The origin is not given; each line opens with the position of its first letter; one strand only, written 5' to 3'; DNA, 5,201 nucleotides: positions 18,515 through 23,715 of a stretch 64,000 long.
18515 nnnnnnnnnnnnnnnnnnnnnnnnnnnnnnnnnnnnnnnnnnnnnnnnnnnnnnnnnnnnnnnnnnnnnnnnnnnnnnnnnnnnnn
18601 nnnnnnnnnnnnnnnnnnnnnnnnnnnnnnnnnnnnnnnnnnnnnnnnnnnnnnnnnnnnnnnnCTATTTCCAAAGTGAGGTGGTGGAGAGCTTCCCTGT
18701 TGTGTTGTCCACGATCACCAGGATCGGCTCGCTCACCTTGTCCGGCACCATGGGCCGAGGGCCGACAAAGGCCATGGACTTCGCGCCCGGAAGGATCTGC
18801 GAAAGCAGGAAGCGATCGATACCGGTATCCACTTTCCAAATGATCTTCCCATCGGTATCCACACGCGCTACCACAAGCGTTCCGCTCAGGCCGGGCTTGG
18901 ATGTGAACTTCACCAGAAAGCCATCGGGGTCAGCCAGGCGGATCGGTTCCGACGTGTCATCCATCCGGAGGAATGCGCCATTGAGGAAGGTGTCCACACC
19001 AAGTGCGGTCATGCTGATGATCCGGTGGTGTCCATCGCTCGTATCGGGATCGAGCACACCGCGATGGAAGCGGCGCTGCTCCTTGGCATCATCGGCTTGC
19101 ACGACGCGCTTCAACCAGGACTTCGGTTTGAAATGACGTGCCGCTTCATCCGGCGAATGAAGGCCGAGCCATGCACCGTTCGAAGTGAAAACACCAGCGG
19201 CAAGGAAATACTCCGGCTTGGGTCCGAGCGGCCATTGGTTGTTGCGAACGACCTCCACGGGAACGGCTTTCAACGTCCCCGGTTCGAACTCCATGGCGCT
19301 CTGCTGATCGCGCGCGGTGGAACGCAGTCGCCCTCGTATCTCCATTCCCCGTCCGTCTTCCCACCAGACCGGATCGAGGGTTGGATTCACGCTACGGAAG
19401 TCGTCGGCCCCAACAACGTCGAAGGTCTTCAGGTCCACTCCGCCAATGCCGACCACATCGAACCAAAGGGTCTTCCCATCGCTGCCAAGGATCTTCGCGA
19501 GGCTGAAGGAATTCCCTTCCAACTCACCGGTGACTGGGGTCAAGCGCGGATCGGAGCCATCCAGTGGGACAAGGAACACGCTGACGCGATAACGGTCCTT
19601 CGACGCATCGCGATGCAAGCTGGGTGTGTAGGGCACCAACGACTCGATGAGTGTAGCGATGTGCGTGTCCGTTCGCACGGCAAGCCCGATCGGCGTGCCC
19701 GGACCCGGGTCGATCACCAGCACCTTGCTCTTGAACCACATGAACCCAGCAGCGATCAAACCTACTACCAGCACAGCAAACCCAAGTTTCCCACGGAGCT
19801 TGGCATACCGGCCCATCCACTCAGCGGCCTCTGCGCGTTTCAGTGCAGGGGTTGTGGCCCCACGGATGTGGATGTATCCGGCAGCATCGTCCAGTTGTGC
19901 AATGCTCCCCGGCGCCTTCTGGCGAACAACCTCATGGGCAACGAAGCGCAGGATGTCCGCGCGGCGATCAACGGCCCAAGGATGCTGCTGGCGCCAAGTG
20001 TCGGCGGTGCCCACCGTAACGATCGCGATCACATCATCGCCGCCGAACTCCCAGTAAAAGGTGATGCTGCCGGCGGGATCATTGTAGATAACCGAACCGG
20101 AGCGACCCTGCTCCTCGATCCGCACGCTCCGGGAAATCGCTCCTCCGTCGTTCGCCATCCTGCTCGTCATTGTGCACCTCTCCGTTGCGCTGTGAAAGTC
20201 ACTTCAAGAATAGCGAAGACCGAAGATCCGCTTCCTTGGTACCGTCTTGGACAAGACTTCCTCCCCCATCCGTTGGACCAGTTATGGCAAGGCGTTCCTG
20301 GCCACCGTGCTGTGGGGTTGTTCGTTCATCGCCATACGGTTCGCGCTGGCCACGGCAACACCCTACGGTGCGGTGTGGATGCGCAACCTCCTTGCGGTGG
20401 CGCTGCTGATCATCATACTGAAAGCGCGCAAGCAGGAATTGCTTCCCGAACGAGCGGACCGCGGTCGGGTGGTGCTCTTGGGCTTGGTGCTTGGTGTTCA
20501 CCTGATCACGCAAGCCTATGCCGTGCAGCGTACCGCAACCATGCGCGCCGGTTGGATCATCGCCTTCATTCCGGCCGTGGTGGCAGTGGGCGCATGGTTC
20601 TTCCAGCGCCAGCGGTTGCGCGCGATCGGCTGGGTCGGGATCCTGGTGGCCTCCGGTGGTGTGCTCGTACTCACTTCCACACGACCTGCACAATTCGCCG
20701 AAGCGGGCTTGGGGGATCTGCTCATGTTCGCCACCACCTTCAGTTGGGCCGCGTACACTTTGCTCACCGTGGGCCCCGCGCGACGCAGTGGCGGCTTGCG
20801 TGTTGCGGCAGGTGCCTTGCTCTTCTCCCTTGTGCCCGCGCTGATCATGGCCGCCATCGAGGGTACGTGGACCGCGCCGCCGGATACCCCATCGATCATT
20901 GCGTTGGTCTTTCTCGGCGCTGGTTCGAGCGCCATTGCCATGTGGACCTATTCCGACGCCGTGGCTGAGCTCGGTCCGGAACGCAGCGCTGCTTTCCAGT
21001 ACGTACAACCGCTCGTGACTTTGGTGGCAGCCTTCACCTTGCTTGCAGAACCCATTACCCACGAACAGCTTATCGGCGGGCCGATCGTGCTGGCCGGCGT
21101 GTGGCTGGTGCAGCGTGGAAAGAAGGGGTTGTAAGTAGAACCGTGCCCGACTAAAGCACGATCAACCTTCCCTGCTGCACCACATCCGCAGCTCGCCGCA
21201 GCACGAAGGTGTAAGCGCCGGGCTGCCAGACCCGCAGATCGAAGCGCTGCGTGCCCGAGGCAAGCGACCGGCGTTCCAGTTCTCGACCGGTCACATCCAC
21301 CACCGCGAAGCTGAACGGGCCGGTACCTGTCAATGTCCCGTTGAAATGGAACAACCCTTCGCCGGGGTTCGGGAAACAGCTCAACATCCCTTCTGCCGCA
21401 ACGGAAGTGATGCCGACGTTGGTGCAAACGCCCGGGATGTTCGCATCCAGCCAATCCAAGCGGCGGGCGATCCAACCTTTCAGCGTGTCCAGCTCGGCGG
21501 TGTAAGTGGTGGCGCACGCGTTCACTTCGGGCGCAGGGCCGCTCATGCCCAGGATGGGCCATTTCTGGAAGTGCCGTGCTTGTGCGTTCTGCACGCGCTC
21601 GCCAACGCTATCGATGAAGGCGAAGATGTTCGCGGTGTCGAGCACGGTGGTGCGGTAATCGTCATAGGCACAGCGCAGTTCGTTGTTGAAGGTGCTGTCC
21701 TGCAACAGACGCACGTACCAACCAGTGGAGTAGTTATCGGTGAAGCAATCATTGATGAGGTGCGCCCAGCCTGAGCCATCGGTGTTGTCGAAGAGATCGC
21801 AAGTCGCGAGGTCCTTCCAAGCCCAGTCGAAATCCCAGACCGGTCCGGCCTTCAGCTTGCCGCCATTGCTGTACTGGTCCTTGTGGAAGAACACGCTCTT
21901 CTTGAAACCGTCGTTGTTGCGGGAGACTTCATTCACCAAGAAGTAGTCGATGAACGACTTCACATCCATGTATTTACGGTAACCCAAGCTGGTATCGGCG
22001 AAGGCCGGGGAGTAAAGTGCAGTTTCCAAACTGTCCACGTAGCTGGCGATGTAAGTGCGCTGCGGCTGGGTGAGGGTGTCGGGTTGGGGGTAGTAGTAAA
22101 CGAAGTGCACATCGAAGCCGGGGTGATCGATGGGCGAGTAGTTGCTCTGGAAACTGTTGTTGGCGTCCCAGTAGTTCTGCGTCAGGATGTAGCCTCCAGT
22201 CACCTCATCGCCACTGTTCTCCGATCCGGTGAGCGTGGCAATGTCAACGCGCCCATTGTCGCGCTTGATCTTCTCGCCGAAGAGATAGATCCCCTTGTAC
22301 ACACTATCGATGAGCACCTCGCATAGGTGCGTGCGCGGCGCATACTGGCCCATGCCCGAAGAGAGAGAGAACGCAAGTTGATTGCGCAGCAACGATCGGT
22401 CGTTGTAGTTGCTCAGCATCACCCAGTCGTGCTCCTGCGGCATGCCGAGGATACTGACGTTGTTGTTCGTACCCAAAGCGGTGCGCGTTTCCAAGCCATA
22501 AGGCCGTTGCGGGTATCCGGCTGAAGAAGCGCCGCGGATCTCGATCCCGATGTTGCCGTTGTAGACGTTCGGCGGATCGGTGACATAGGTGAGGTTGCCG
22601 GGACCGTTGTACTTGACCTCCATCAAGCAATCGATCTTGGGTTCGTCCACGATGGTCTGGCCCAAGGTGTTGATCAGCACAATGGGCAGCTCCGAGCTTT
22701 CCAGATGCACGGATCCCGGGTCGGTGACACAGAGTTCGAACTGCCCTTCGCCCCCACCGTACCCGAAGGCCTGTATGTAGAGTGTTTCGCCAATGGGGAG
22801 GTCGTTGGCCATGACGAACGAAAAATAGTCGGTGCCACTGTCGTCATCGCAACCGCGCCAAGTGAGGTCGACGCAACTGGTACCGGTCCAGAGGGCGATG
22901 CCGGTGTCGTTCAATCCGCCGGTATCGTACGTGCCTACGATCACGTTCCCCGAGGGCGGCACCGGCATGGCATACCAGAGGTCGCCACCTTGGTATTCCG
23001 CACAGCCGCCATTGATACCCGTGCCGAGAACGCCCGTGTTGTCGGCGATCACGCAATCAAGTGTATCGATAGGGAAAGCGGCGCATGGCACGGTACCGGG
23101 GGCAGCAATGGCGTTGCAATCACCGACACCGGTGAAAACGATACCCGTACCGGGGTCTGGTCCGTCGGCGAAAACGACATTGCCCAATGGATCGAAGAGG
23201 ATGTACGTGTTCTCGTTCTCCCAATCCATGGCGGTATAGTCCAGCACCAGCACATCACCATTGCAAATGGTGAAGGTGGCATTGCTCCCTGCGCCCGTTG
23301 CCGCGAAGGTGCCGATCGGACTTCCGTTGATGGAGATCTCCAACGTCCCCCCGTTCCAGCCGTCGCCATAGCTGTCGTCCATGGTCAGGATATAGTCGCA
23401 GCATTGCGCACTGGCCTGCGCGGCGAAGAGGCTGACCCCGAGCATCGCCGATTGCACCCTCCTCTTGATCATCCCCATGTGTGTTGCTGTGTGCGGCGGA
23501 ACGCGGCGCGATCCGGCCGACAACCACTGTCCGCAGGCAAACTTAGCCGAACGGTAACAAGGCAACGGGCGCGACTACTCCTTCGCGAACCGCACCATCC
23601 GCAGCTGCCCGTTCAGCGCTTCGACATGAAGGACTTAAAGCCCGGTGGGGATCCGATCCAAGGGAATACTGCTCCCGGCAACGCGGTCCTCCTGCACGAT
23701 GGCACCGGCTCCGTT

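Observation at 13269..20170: Six-gene co-directional operon of uncharacterised membrane-associated proteins: candidate undescribed system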

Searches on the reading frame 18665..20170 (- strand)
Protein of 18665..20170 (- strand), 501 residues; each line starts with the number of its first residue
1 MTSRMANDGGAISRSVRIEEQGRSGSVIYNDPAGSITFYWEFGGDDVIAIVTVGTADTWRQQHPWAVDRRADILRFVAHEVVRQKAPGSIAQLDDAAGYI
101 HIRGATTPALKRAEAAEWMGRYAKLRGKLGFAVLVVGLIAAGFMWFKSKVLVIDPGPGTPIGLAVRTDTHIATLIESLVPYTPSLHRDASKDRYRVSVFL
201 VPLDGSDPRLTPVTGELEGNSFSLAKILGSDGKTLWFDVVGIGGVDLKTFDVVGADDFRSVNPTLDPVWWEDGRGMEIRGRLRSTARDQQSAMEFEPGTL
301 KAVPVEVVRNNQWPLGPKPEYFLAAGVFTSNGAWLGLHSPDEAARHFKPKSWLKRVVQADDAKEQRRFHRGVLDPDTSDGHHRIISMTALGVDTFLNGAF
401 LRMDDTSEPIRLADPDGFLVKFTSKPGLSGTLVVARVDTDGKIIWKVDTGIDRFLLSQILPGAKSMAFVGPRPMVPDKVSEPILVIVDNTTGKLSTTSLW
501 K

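Call 3: search_protein_families(library=pfam, proteins=[window:18665-20170:-], max_evalue=1)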
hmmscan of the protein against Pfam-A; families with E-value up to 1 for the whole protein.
window:18665-20170:- (501 aa): 1 family
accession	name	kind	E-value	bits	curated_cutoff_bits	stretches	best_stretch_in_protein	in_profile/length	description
PF21994.1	AGAO-like_N2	-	0.34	11.6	27.4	1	358-393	38-74/76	AGAO-like N2 domain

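Call 4: search_protein_families(library=ncbifam, proteins=[window:18665-20170:-], max_evalue=1)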
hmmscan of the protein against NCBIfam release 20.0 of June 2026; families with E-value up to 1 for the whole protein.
window:18665-20170:- (501 aa): 1 family
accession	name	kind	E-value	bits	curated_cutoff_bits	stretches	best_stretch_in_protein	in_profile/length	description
NF041516.1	PA2928_fam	subfamily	1.8e-08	34.2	70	1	225-495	95-372/376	PA2928 family protein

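Call 5: search_protein_families(library=padloc, proteins=[window:18665-20170:-], max_evalue=1)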
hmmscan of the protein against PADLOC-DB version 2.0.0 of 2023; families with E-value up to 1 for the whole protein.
window:18665-20170:- (501 aa): 0 families

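Call 8: list_cluster_members(proteins=[window:18665-20170:-, window:17153-18664:-, window:16844-17113:-, window:15512-16783:-, window:14375-15433:-, window:13269-14354:-])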
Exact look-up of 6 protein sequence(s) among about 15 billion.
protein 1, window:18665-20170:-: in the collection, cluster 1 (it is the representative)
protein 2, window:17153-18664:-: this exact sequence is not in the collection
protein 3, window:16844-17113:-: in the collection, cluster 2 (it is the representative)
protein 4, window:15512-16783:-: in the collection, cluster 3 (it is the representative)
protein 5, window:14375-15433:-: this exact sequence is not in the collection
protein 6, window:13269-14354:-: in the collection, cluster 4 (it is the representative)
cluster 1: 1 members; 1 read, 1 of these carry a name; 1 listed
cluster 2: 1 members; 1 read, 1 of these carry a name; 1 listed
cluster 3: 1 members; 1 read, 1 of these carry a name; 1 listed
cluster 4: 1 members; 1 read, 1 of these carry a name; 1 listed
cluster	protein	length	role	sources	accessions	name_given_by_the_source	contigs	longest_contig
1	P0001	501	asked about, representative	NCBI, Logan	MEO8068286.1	MAG: hypothetical protein ABI599_11390 [Flavobacteriales bacterium]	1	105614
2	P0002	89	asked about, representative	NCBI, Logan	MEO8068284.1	MAG: hypothetical protein ABI599_11380 [Flavobacteriales bacterium]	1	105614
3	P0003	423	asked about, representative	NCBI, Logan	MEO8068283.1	MAG: hypothetical protein ABI599_11375 [Flavobacteriales bacterium]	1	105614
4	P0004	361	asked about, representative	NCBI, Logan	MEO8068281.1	MAG: hypothetical protein ABI599_11365 [Flavobacteriales bacterium]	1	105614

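Call 12: search_protein_families(library=phrogs, proteins=[window:18665-20170:-], max_evalue=0.1)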
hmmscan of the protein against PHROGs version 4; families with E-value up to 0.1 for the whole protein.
window:18665-20170:- (501 aa): 0 families

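Call 77: find_homologous_proteins(query=window:18665-20170:-, max_evalue=0.001)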
Query window:18665-20170:- (501 aa): 242 proteins with E <= 0.001 among 8000 candidates; the best 120 are listed.
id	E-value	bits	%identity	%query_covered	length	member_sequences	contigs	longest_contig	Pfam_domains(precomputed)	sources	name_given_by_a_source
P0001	0.0e+0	1140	100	100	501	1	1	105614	-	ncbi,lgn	ncbi:MAG: hypothetical protein ABI599_11390 [Flavobacteriales bacterium]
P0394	2.7e-241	820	74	97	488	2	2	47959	-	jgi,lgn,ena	-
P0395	1.2e-234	798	70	99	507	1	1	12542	-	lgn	-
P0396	9.7e-213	725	66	97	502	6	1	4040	-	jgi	jgi:hypothetical protein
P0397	2.9e-201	687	63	97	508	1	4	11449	-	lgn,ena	-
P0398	1.4e-188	646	59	98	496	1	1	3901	-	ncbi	-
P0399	9.6e-181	620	57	97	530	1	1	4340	-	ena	-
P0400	1.4e-179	616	57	97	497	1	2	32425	-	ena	-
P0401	4.5e-177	608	56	98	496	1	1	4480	-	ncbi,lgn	-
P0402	9.2e-176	603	56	97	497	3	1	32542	-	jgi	jgi:hypothetical protein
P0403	3.5e-175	601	56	97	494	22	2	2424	-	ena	-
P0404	6.2e-174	597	57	97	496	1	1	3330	-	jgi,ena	-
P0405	6.2e-173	594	56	97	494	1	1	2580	-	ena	-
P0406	1.1e-172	593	55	97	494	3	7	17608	-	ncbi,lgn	-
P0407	2.6e-172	592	56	97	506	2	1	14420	-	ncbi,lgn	ncbi:MAG: hypothetical protein WAU70_08335 [Flavobacteriales bacterium]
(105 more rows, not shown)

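Call 78: find_encoding_contigs(protein=P0394, flank=10000, max_places=2)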
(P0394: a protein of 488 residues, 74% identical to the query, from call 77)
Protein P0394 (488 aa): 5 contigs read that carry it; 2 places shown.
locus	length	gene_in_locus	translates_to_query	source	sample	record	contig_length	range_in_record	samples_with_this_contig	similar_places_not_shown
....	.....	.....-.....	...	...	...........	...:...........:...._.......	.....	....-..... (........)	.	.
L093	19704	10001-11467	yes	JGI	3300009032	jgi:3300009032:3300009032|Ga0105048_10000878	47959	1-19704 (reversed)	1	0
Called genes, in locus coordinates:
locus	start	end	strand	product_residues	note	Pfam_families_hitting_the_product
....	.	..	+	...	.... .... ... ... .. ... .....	-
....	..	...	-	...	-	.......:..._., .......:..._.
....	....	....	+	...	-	-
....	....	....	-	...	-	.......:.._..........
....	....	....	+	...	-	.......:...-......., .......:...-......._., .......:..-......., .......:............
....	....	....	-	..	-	-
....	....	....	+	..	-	-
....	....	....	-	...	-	-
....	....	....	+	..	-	-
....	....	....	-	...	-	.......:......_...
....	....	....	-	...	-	-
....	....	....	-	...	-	-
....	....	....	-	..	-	-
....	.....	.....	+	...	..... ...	-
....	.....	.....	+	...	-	-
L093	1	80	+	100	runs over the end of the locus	-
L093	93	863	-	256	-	PF00378:ECH_1, PF16113:ECH_2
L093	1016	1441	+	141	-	-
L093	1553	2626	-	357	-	PF00487:FA_desaturase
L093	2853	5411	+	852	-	PF00501:AMP-binding, PF13193:AMP-binding_C, PF00550:PP-binding, PF00975:Thioesterase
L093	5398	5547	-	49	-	-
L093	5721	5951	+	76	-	-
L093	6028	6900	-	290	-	-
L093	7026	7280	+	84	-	-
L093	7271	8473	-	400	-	PF07786:HGSNAT_cat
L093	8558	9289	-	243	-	-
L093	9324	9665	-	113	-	-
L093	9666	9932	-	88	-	-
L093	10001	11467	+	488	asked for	-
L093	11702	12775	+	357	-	-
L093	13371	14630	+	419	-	PF07690:MFS_1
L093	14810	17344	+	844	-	PF06832:BiPBP_C (faint), PF13895:Ig_2 (faint), PF19081:Ig_7 (weak), PF06525:SoxE (faint), PF18962:Por_Secre_tail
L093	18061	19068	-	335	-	PF11751:PorP_SprF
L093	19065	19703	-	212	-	?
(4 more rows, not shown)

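Call 87: search_solved_structures(query=A4, max_evalue=10)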
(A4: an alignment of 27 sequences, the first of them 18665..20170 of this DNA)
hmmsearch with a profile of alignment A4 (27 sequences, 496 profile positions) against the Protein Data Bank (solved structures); distinct sequences matched with E-value up to 10: 2.
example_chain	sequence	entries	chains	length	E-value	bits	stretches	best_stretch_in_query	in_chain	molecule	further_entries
9lts_H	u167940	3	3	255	1.1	11.4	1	253-327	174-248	Reaction center protein H chain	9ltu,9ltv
8yy9_H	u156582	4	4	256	1.6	10.8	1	253-327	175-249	Reaction center protein H chain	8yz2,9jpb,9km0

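Call 89: search_protein_families(library=ncbifam, alignment_id=A4, max_evalue=0.01)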
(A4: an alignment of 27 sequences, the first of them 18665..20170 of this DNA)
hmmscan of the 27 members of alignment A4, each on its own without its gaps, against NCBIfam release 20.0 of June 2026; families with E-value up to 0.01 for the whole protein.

A. member 1, window:18665-20170:- (501 aa): 1 family
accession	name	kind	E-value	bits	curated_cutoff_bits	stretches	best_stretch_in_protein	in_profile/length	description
NF041516.1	PA2928_fam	subfamily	1.8e-08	34.2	70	1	225-495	95-372/376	PA2928 family protein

B. families by the number of members that match (of 27 scanned): 1 family
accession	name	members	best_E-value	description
NF041516.1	PA2928_fam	23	4e-17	PA2928 family protein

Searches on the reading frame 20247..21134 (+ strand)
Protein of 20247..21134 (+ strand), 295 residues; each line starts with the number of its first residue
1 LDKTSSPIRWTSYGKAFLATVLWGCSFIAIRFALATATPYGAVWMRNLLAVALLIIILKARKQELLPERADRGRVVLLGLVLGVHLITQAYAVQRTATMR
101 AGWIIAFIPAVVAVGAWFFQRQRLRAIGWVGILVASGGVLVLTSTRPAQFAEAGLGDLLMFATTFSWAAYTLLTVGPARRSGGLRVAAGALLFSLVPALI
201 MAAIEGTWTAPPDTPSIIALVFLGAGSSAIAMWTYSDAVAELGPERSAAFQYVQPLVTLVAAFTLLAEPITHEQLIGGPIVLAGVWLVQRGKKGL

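Call 36: search_protein_families(library=pfam, proteins=[window:20247-21134:+], max_evalue=0.001)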
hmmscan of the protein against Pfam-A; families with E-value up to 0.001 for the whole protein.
window:20247-21134:+ (295 aa): 1 family
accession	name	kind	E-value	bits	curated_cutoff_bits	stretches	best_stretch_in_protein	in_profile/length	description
PF00892.27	EamA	-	1.6e-32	113.1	28.2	2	155-288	2-133/135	EamA-like transporter family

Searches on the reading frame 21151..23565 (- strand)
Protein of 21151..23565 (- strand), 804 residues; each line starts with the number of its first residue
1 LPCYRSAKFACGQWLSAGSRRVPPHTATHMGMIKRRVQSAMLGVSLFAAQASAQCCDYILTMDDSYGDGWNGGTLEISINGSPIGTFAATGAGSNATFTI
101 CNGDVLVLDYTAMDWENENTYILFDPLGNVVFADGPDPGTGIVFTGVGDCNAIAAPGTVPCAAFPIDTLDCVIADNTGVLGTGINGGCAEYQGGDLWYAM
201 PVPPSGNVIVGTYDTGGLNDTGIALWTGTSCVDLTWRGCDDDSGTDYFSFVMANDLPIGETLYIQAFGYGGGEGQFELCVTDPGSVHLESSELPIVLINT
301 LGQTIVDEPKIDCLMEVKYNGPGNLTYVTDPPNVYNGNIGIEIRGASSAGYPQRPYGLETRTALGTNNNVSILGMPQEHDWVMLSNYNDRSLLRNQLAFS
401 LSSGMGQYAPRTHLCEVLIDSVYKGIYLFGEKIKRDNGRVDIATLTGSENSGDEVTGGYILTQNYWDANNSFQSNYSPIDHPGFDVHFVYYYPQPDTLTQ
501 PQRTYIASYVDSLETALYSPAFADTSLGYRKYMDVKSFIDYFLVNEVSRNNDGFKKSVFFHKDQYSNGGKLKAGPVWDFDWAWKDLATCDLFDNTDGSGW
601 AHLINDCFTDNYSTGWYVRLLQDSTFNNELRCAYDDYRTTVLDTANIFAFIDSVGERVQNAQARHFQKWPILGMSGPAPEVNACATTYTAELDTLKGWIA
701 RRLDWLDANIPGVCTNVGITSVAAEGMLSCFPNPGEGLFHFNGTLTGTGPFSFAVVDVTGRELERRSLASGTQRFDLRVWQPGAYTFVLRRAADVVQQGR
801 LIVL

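Call 36: search_protein_families(library=pfam, proteins=[window:21151-23565:-], max_evalue=0.001)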
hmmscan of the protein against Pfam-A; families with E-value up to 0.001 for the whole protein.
window:21151-23565:- (804 aa): 1 family
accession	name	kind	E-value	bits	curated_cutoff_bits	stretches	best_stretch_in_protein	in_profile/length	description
PF08757.17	CotH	-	3.6e-50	171.7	23.8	1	341-706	1-322/322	CotH kinase protein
